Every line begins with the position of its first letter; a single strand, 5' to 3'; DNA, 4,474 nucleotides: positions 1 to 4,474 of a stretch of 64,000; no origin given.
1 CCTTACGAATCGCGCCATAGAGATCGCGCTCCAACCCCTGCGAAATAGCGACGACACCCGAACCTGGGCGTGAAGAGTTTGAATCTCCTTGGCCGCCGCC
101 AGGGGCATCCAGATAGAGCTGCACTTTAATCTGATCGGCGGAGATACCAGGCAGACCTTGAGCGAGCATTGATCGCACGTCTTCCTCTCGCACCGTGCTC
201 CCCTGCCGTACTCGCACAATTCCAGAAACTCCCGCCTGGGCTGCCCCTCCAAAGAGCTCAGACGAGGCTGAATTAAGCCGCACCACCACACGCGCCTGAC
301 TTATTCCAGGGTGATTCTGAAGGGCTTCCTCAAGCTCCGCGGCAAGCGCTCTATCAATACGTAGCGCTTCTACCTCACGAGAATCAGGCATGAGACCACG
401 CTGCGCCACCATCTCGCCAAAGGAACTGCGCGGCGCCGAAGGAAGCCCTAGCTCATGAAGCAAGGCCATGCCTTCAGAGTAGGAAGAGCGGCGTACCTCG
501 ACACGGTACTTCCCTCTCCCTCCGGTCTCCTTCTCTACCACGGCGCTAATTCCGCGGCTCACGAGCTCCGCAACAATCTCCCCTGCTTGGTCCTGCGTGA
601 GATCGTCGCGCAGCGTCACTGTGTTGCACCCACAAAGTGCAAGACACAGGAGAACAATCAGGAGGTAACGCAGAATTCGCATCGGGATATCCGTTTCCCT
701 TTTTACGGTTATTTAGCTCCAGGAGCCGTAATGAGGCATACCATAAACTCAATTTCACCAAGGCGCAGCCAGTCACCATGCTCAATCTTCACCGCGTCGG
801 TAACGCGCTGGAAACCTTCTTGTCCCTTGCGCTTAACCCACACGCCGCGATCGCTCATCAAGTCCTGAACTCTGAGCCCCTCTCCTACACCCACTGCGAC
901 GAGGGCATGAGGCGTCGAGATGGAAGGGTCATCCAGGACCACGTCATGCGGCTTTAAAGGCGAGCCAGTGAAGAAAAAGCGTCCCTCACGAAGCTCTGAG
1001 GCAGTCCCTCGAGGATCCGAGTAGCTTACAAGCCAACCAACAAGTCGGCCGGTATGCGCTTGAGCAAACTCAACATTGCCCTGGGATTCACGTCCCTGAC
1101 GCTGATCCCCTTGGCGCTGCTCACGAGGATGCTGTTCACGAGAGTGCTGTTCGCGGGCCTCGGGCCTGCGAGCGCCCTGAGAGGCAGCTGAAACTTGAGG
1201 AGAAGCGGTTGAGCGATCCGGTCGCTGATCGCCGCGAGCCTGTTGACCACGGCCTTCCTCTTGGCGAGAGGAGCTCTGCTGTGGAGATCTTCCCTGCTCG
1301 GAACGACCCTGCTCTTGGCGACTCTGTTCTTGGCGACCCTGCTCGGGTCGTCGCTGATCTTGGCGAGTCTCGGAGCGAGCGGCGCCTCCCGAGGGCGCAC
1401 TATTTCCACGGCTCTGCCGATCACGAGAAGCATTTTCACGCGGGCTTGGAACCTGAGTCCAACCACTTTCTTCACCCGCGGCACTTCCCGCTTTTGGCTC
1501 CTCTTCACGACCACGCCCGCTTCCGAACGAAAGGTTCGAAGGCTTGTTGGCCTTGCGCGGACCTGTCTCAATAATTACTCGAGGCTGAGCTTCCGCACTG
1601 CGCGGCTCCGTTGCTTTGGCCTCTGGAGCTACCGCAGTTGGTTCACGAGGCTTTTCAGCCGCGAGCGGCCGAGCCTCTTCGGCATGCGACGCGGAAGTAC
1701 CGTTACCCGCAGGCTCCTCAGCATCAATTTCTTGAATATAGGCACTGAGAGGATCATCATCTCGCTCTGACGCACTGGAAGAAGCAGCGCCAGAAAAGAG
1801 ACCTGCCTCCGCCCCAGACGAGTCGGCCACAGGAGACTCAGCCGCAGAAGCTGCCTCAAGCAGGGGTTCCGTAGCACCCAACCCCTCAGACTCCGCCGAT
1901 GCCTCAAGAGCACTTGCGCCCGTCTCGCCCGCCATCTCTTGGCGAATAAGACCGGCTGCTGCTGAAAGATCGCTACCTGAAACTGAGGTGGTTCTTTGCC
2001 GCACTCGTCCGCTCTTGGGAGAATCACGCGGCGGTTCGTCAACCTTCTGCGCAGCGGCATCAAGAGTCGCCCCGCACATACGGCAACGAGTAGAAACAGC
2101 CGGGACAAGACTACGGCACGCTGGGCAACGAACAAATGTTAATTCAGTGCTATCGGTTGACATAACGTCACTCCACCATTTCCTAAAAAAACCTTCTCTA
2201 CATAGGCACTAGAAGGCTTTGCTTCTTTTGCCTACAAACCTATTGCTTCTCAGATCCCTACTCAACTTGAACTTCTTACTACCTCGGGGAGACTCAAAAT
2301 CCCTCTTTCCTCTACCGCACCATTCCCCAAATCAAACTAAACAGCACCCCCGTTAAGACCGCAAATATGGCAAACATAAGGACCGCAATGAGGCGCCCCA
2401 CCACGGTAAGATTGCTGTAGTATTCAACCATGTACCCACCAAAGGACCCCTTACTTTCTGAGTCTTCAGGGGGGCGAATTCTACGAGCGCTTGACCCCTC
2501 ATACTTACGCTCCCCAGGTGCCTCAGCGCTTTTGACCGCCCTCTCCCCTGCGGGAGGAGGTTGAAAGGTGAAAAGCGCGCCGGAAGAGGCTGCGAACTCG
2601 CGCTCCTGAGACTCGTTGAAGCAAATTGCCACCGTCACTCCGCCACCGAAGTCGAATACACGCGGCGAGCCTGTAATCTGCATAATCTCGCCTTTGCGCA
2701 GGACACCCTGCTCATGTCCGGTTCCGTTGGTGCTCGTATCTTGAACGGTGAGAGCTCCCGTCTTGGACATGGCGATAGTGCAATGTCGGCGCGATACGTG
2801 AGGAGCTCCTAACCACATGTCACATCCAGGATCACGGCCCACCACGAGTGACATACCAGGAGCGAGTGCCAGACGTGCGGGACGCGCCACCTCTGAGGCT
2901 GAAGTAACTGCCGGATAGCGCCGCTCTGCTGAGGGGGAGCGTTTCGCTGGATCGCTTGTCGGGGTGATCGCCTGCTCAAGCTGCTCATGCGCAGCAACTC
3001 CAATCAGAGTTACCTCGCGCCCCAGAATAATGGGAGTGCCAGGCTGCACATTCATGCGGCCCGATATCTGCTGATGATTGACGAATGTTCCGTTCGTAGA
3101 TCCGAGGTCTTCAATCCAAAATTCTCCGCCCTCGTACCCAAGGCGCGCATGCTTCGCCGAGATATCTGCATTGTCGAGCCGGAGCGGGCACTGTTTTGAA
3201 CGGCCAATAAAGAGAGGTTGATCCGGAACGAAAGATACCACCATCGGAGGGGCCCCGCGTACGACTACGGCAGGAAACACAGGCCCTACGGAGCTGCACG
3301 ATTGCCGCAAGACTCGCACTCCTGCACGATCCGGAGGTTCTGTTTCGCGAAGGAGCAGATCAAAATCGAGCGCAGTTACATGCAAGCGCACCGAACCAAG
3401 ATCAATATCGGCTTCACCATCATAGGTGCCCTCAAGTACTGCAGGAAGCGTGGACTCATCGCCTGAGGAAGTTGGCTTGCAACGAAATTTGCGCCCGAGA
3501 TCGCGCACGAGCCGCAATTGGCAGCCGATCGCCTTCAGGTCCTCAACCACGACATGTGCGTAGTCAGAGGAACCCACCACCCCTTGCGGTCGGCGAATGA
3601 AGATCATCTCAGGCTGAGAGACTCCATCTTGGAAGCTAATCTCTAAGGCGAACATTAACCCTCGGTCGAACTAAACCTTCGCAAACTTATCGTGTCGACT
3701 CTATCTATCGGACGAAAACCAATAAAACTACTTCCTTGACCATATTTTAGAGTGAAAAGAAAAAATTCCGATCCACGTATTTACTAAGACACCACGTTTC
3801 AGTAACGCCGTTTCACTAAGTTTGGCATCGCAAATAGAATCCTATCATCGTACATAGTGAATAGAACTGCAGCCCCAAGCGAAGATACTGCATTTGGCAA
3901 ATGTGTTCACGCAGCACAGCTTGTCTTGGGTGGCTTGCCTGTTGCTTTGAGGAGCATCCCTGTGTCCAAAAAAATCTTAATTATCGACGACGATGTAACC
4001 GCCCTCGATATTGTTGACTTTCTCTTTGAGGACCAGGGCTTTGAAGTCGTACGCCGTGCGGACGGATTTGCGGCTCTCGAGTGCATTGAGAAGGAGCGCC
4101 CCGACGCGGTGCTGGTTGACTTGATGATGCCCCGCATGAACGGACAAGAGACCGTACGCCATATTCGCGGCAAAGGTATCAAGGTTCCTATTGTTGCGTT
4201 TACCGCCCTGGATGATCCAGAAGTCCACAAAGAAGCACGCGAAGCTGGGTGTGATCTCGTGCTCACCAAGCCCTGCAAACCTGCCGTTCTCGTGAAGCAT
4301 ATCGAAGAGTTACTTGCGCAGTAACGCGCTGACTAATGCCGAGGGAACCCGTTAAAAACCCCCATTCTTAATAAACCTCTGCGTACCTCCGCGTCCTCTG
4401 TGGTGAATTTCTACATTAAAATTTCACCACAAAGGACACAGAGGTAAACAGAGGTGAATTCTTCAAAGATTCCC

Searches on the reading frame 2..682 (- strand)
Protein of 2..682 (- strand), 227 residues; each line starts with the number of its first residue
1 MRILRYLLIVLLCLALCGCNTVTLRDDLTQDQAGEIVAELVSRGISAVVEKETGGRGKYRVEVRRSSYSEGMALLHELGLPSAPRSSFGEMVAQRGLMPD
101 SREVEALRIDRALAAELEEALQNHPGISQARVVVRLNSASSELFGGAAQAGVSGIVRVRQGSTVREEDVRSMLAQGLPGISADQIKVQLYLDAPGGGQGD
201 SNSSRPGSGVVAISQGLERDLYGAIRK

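Call 48: search_protein_families(library=pfam, proteins=[window:2-682:-], max_evalue=0.001)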
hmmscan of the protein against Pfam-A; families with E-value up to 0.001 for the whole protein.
seq(227 aa): 1 family
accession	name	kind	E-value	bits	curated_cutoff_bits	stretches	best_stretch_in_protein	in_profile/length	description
PF01514.23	YscJ_FliF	-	1.2e-14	55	24.4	1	21-187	6-169/179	Secretory protein of YscJ/FliF family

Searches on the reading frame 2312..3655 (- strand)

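Call 10: search_protein_families(library=pfam, proteins=[window:2312-3655:-], max_evalue=0.001)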
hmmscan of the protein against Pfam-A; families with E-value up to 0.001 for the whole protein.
window:2312-3655:- (447 aa): 2 families
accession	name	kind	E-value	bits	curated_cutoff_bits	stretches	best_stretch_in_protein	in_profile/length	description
PF00498.31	FHA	-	2.4e-30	105.2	20.7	2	150-212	3-67/67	FHA domain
PF16697.10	Yop-YscD_cpl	-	2.7e-17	63.3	33.2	1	147-213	18-85/94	Inner membrane component of T3SS, cytoplasmic domain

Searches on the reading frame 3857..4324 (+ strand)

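Call 48: search_protein_families(library=pfam, proteins=[window:3857-4324:+], max_evalue=0.001)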
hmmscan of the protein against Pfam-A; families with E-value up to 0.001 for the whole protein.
window:3857-4324:+ (155 aa): 1 family
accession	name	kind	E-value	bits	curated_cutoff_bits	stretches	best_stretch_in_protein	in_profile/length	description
PF00072.30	Response_reg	-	3.9e-26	91.8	30.2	1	40-150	1-111/111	Response regulator receiver domain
